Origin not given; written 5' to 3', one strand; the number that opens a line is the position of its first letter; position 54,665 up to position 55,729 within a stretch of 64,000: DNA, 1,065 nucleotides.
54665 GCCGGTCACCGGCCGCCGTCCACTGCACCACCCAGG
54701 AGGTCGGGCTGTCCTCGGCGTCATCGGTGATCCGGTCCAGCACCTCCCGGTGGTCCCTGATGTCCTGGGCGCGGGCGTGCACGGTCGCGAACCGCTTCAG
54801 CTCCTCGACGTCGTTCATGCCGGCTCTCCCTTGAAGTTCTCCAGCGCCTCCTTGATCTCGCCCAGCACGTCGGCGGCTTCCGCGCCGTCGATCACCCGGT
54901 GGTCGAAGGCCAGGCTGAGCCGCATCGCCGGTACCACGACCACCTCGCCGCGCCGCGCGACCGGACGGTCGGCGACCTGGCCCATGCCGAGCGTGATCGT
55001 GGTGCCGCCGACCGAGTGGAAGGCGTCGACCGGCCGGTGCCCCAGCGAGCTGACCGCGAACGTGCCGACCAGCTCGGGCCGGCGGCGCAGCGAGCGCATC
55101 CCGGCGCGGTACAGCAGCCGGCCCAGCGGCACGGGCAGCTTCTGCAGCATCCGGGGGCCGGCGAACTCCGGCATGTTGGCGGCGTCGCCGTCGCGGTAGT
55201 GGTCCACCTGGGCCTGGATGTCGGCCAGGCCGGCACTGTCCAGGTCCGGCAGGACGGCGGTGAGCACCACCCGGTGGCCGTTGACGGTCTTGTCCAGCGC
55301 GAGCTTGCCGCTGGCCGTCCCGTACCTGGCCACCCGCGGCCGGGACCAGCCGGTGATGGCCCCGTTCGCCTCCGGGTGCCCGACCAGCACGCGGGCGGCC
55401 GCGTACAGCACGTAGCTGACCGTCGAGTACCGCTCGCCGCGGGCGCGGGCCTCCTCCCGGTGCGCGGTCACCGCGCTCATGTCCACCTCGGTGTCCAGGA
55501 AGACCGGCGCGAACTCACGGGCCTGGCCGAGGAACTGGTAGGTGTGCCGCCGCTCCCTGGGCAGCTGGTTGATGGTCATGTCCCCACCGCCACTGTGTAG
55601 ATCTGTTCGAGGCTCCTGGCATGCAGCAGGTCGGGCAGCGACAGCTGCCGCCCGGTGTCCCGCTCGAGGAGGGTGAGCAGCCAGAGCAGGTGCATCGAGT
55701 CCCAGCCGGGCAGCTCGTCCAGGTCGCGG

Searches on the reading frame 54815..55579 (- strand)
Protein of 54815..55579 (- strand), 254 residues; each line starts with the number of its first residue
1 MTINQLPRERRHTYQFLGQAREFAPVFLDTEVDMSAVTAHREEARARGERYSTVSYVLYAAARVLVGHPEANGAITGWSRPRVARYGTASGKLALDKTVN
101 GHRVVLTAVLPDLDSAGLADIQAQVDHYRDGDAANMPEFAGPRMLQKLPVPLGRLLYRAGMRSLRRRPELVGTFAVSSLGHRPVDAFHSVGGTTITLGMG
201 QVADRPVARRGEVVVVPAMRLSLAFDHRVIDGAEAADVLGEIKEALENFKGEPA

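Call 9: search_protein_families(library=pfam, proteins=[window:54815-55579:-], max_evalue=0.001)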
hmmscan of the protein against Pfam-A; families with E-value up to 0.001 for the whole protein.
window:54815-55579:- (254 aa): 1 family
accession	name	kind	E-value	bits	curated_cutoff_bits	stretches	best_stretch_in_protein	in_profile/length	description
PF00198.28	2-oxoacid_dh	-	8.9e-23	81.4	23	1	172-250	148-228/232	2-oxoacid dehydrogenases acyltransferase (catalytic domain)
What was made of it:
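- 54815..55579 (-): 2-oxoacid-dehydrogenase-type acyltransferase of the tetronate cassette (AbyA4-like). PF00198, E=8.9e-23 (call 9).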

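Call 86: search_protein_families(library=ncbifam, proteins=[window:54815-55579:-], max_evalue=0.00001)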
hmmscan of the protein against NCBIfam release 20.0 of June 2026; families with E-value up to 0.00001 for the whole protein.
window:54815-55579:- (254 aa): 8 families
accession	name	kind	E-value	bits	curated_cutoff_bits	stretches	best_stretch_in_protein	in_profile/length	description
TIGR01347.1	sucB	equivalog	2.5e-16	59.9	378.65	1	195-250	343-398/404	dihydrolipoyllysine-residue succinyltransferase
NF004309.0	PRK05704.1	equivalog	1.3e-14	54.4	449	1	196-248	348-400/408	2-oxoglutarate dehydrogenase complex dihydrolipoyllysine-residue succinyltransferase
TIGR01349.1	PDHac_trf_mito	equivalog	6.9e-14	51.8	445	1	155-248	333-431/437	pyruvate dehydrogenase complex dihydrolipoamide acetyltransferase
NF008814.0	PRK11854.1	equivalog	4.9e-12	45.1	722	1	172-249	553-632/637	pyruvate dehydrogenase complex dihydrolipoyllysine-residue acetyltransferase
NF011416.0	PRK14843.1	equivalog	6.2e-11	41.8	429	1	172-248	263-341/347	dihydrolipoamide acetyltransferase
TIGR01348.1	PDHac_trf_long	equivalog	6.3e-08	31.6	552.1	1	172-248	503-581/587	dihydrolipoyllysine-residue acetyltransferase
TIGR02927.1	SucB_Actino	equivalog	6.4e-07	28.5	423.45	0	194-248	511-570/579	2-oxoglutarate dehydrogenase, E2 component, dihydrolipoamide succinyltransferase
NF008815.0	PRK11857.1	equivalog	9.4e-06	25.3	378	0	197-248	250-301/308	dihydrolipoamide acetyltransferase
